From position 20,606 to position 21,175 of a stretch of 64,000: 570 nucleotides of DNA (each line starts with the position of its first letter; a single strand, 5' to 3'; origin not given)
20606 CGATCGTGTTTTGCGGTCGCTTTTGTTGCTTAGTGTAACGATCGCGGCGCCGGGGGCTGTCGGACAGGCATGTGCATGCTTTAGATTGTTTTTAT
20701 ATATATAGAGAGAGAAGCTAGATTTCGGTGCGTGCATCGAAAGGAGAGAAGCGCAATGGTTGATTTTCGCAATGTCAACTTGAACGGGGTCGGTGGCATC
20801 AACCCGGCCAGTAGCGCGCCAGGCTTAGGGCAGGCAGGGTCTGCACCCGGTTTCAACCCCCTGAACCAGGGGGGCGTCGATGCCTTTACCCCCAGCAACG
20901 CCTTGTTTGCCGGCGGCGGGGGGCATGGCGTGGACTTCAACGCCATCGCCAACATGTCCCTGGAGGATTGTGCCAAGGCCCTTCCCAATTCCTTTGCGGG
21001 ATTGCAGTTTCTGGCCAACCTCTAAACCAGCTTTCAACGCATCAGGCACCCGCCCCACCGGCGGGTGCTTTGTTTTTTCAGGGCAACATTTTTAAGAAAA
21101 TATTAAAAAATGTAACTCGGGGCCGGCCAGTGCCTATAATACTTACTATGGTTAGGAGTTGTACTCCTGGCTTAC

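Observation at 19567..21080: AT-rich islet with three small Gly/Asn-rich ORFs, including a tandem paralog pair (MVDF…NLNGV…FLA)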

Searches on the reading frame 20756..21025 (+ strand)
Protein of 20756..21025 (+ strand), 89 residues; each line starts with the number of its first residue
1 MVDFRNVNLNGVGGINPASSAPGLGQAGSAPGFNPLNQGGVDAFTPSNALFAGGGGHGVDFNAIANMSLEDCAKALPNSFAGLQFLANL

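Call 7: search_protein_families(library=pfam, proteins=[window:20756-21025:+], max_evalue=0.01)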
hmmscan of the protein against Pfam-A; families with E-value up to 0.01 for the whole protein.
window:20756-21025:+ (89 aa): 0 families

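Call 10: find_homologous_proteins(query=window:20756-21022:+, max_evalue=0.01)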
Query window:20756-21022:+ (89 aa): 2 proteins with E <= 0.01 among 3 candidates.
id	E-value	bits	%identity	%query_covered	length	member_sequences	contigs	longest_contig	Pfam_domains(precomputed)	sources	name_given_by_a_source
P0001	7.6e-50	184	100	100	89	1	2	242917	-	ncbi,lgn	-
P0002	2.8e-28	116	70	100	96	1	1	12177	-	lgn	-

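Call 11: find_encoding_contigs(protein=P0002, flank=10000)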
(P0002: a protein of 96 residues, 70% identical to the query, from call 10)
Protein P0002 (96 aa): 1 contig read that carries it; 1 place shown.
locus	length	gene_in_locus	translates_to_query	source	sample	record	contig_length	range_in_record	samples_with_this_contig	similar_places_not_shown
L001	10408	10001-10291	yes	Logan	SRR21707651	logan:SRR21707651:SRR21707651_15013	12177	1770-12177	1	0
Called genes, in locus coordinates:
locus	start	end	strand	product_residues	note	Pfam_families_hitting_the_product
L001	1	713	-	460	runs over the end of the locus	-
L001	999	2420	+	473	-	-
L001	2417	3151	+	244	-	-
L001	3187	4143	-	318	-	PF02457:DAC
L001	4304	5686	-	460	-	PF00278:Orn_DAP_Arg_deC, PF02784:Orn_Arg_deC_N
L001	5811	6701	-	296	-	PF12146:Hydrolase_4, PF00561:Abhydrolase_1, PF12697:Abhydrolase_6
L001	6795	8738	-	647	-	PF05226:CHASE2, PF00211:Guanylate_cyc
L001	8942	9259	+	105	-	-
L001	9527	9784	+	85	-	-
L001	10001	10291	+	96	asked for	-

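Call 12: find_encoding_contigs(protein=P0001, flank=10000)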
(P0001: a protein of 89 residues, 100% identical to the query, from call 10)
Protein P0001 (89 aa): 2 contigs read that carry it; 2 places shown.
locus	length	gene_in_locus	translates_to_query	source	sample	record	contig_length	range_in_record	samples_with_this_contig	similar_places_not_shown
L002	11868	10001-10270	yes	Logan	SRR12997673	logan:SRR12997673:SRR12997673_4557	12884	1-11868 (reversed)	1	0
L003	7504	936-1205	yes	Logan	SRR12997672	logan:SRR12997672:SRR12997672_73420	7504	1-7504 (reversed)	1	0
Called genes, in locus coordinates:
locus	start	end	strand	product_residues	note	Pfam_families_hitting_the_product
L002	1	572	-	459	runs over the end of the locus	-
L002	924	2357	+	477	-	-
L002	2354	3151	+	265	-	-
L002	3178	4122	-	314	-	PF02457:DAC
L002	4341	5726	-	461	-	PF00278:Orn_DAP_Arg_deC, PF02784:Orn_Arg_deC_N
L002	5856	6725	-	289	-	PF12146:Hydrolase_4, PF00561:Abhydrolase_1, PF12697:Abhydrolase_6 (weak)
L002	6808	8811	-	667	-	PF05226:CHASE2, PF00211:Guanylate_cyc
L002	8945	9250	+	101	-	-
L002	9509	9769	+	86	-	-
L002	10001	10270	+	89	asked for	-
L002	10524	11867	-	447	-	?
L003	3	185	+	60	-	?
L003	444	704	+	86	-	-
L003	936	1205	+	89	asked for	-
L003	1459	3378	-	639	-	PF00883:Peptidase_M17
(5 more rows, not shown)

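Call 17: find_related_loci(query=A1, collection=genome_contigs, flank=10000)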
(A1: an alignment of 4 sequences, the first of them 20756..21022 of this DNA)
Query A1 (89 aa) in genome_contigs; peptide patterns used: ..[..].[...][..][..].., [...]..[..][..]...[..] (x = any residue, [..] = any of these).
165 stretches matched a pattern, but none encodes a relative of the query by tblastn (E <= 1e-3).

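Call 19: find_related_loci(query=A1, collection=metagenome_contigs, flank=10000)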
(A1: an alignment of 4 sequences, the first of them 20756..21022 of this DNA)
Query A1 (89 aa) in metagenome_contigs; peptide patterns used: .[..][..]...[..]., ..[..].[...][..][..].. (x = any residue, [..] = any of these).
173 stretches matched a pattern, but none encodes a relative of the query by tblastn (E <= 1e-3).

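Call 29: search_protein_representatives(alignment_id=A3)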
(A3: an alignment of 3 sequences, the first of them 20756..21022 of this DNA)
Query: 3 sequences, 86 profile positions. Proteins with E-value up to 0.001 (for the whole library): 6; up to 1e-10: 3; up to 1e-30: 2. The best 6 are listed.
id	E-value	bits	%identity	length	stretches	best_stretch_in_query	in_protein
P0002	7.8e-44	164.2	-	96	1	1-86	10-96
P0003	2.8e-31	124.0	-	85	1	1-86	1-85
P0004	1.2e-21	93.0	-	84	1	1-86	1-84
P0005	7.6e-10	55.3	-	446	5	29-69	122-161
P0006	1.0e-06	45.2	-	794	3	13-61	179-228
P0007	4.5e-06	43.2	-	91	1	10-86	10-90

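Call 31: find_encoding_contigs(protein=P0004, flank=10000)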
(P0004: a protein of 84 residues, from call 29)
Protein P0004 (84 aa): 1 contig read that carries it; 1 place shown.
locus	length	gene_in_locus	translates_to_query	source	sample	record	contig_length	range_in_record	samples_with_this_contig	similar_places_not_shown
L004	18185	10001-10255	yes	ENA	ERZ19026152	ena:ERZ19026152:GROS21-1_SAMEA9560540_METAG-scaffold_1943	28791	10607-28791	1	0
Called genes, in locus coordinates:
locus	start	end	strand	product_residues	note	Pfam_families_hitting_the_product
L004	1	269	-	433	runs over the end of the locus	-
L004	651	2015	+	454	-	-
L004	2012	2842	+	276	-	-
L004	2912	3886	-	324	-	PF02457:DAC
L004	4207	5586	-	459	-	PF00278:Orn_DAP_Arg_deC, PF02784:Orn_Arg_deC_N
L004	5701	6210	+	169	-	PF09965:DUF2199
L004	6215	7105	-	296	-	PF12146:Hydrolase_4, PF00561:Abhydrolase_1, PF12697:Abhydrolase_6 (weak)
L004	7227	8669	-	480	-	PF05226:CHASE2, PF00211:Guanylate_cyc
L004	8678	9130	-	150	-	-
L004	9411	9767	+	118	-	-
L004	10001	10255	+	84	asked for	-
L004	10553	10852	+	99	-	-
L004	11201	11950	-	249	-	-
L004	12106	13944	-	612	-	PF00883:Peptidase_M17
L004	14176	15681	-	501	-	PF20695:UbiD_N, PF01977:UbiD, PF20696:UbiD_C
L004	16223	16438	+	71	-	-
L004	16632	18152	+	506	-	-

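Call 32: find_encoding_contigs(protein=P0007, flank=10000)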
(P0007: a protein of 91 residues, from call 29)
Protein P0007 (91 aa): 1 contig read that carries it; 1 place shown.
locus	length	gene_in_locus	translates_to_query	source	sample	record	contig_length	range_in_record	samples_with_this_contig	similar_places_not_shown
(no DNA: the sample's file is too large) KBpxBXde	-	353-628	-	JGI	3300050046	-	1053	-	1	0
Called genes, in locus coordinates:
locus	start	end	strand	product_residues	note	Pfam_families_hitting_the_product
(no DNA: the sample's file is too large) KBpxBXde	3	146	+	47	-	?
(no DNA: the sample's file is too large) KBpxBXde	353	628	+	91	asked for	-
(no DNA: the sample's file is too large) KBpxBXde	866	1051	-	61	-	?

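Call 42: find_homologous_proteins(query=A5, max_evalue=1)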
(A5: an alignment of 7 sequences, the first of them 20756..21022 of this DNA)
Query A5 (7 sequences) (89 aa, profile of the alignment): 7 proteins with E <= 1 among 1961 candidates.
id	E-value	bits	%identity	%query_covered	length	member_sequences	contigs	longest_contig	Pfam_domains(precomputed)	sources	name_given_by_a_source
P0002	7.8e-38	147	70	100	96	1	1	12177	-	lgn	-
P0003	4.2e-35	138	47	100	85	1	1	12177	-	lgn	-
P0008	9.2e-35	137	49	100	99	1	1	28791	-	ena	-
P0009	1.4e-34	136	52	100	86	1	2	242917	-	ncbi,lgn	-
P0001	6.3e-34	134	100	100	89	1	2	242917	-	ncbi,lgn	-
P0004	8.5e-32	127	48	100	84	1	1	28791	-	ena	-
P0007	4.8e-21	93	52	57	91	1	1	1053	-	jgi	jgi:hypothetical protein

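Call 45: search_protein_families(library=ncbifam, proteins=[window:20756-21025:+], max_evalue=1)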
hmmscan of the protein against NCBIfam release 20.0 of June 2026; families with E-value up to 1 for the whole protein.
window:20756-21025:+ (89 aa): 0 families

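Call 50: predict_structure(alignment_id=A6)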
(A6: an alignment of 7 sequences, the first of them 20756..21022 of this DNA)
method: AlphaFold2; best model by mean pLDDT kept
length: 89 residues; sequences in the alignment: 7
mean_pLDDT: 57.3   pTM: 0.25
mean pLDDT of the five models: 57.3, 53.1, 51.9, 50.1, 49.7
residues with pLDDT >= 90: 0; 70-90: 17; 50-70: 47; < 50: 25
segments of 3 or more residues with pLDDT < 50: 16-19, 21-26, 28-32, 38-40
pLDDT, mean of each block of 10 residues (from residue 1): 53 46 46 51 55 56 70 72 67
secondary structure, 60 per line:
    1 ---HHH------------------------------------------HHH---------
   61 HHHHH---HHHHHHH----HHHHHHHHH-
elements in order: H61-65 H69-75 H80-88

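Call 54: search_protein_families(library=pfam, alignment_id=A6, max_evalue=10)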
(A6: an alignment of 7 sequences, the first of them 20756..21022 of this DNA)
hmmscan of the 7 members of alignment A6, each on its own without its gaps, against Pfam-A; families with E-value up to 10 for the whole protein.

A. member 1, window:20756-21022:+ (89 aa): 0 families

B. families by the number of members that match (of 7 scanned): 0 families

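Call 55: search_solved_structures(query=A6, max_evalue=10, show_alignments=3)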
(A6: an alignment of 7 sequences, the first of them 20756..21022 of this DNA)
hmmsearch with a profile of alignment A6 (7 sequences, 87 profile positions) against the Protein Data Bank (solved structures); distinct sequences matched with E-value up to 10: 4.
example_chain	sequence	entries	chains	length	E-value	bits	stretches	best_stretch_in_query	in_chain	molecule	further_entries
6x6q_A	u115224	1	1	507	0.56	14.1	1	38-74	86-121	Antifreeze protein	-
6x5v_A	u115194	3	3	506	0.57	14.1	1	38-74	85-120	Antifreeze protein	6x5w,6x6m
5k8g_A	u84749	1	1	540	0.58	14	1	38-74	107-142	Antifreeze protein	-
7wrk_A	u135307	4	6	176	2.8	11.9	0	28-60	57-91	hypothetical protein TTHA1873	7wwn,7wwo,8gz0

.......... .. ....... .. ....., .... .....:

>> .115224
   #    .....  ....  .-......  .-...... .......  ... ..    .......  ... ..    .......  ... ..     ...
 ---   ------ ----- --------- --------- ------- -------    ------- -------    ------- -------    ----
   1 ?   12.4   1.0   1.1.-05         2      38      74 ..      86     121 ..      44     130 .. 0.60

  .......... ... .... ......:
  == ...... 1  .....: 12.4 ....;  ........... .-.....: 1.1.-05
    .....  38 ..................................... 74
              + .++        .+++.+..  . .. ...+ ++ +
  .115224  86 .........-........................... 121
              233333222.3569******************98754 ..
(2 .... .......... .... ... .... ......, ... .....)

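Call 64: fold_search(model_id=the predicted structure, library=pdb)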
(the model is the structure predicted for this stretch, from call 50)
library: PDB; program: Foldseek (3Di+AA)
matches with E <= 10: 9; with E <= 0.001: 0
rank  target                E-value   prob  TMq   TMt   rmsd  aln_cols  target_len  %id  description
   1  8fzv_C                9.1e+00  0.12  0.24  0.28   2.2        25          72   28  The von Willebrand factor A domain of human capillary morphogenesis gene II, flexibly fused to the 1TEL crystallizatio (released 2023-07-19)
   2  8tha                  9.1e+00  0.12  0.23  0.26   2.1        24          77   29  1TEL, non-compressed, double-helical crystal form (released 2023-08-23)
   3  9dp8                  9.1e+00  0.12  0.24  0.10   2.3        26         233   27  A DARPin fused to the 1TEL crystallization chaperone via a helical Lys-Gln-Arg linker (released 2024-10-16)
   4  7n1o                  9.1e+00  0.12  0.23  0.09   2.4        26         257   27  The von Willebrand factor A domain of human capillary morphogenesis gene II, flexibly fused to the 1TEL crystallization  (released 2021-06-09)
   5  9hk0                  9.8e+00  0.13  0.24  0.27   2.1        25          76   24  PNT domain of human ETV7 (released 2024-12-11)
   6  8e1f_C                9.8e+00  0.12  0.24  0.26   2.1        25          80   28  Sterile Alpha Motif Domain of Human Translocation ETS Leukemia, Non-Polymer Crystal Form (released 2022-09-14)
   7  8ft8                  9.8e+00  0.12  0.24  0.09   2.1        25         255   28  The von Willebrand factor A domain of human capillary morphogenesis gene II, flexibly fused to the 1TEL crystallization  (released 2023-03-01)
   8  1ji7_C                9.8e+00  0.11  0.23  0.24   2.0        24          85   29  Crystal Structure of TEL SAM Polymer (released 2002-07-03)
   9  9nge_B                9.8e+00  0.11  0.22  0.14   2.2        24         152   29  The ubiquitin-associated domain of human thirty-eight negative kinase-1 rigidly fused to a double trigger variant of t (released 2025-03-26)

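Call 88: search_protein_families(library=pfam, proteins=[P0005, L004:9411-9764:+, L001:8942-9256:+], max_evalue=5)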
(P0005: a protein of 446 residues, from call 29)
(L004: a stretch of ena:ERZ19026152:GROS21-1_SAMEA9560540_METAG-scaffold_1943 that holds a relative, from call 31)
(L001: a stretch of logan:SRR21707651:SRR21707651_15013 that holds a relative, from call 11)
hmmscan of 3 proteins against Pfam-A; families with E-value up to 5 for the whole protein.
P0005 (446 aa): 11 families
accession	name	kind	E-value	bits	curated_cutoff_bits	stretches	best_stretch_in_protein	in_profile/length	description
PF07699.19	Ephrin_rec_like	-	1.2e-09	38.2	23.1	1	187-226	9-48/48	Tyrosine-protein kinase ephrin type A/B receptor-like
PF00964.22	Elicitin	-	5.2e-08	33.2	25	1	313-355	15-59/88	Elicitin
PF13499.12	EF-hand_7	-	8.3e-05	23.3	30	2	248-268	42-62/67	EF-hand domain pair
PF19405.4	DUF5978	-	0.00035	20.9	25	0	88-122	18-52/73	Family of unknown function (DUF5978)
PF23308.1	TSP1_TSH7A-B_C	-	0.0023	18.2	27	1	231-251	6-26/40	THS7A/B C-terminal TSP1 domain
PF13405.12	EF-hand_6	-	0.003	17.6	25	0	251-268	5-22/30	EF-hand domain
PF23091.2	TNFR_ELAPOR1_6th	-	0.014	15.7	33.2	1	186-213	11-36/41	ELAPOR1-like, TNF receptor-like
PF07562.20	NCD3G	-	0.02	15.2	38.9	1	189-213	29-52/54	Nine Cysteines Domain of family 3 GPCR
PF10591.15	SPARC_Ca_bdg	-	0.033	14.9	22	0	248-269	56-77/113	Secreted protein acidic and rich in cysteine Ca binding region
PF00020.24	TNFR_c6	-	0.043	14.7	29.4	1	192-214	1-26/39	TNFR/NGFR cysteine-rich region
PF15363.11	BTBD8_C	-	0.12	13.2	27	0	337-347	21-31/46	BTB/POZ domain-containing protein 8, C-terminal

L004:9411-9764:+ (118 aa): 0 families

L001:8942-9256:+ (105 aa): 0 families

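Call 100: search_protein_families(library=phrogs, proteins=[window:20756-21022:+, P0007, P0004, P0008], max_evalue=1)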
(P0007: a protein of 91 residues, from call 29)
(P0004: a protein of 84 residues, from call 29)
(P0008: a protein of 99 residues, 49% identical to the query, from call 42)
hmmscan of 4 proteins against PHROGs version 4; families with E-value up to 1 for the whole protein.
window:20756-21022:+ (89 aa): 0 families

P0007 (91 aa): 0 families

P0004 (84 aa): 0 families

P0008 (99 aa): 0 families

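Call 101: search_protein_families(library=padloc, proteins=[window:20756-21022:+], max_evalue=1)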
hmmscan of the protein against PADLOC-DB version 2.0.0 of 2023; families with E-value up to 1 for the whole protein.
window:20756-21022:+ (89 aa): 0 families

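Call 103: find_related_loci(query=A5, collection=viral_contigs, flank=5000)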
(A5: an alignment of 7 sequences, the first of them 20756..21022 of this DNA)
Query A5 (89 aa) in viral_contigs; peptide patterns used: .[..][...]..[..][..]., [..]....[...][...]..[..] (x = any residue, [..] = any of these).
62 stretches matched a pattern, but none encodes a relative of the query by tblastn (E <= 1e-3).
